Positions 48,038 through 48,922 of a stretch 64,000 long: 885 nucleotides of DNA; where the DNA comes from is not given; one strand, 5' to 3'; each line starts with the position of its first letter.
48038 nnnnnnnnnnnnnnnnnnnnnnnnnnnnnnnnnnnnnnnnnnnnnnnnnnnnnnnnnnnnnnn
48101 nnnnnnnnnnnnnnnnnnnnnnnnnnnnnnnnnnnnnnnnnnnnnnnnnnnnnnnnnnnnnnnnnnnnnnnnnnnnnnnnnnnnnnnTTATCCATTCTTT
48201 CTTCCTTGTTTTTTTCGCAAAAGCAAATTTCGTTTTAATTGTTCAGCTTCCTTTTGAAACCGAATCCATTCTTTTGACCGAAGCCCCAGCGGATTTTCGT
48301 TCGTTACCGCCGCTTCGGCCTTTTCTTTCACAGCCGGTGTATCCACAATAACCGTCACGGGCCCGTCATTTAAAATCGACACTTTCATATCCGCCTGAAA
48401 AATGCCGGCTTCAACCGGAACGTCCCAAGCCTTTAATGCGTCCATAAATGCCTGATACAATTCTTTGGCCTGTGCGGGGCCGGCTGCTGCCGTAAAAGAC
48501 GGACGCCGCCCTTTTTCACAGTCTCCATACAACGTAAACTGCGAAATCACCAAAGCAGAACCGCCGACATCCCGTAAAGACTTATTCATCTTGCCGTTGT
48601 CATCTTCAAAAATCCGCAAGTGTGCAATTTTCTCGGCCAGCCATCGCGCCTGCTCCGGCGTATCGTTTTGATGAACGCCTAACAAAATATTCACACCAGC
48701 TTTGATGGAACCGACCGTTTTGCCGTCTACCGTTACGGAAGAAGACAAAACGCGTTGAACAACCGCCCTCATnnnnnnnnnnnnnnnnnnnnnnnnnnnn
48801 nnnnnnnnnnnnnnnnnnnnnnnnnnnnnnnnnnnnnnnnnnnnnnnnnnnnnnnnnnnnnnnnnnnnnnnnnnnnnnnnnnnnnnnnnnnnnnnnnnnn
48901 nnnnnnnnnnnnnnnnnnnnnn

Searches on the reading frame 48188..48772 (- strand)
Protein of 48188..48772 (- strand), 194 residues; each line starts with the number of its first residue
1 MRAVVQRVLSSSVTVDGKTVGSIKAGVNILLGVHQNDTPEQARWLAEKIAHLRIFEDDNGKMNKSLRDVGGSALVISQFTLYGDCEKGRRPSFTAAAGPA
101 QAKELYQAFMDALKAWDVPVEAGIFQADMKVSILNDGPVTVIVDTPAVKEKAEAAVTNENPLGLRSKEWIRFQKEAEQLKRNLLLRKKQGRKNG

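Call 56: search_protein_families(library=pfam, proteins=[window:48188-48772:-], max_evalue=0.0001)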
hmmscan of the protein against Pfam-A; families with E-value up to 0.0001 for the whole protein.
window:48188-48772:- (194 aa): 1 family
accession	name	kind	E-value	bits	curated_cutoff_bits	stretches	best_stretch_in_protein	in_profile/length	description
PF02580.21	Tyr_Deacylase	-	1.8e-59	200.7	25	1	2-144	1-144/144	D-Tyr-tRNA(Tyr) deacylase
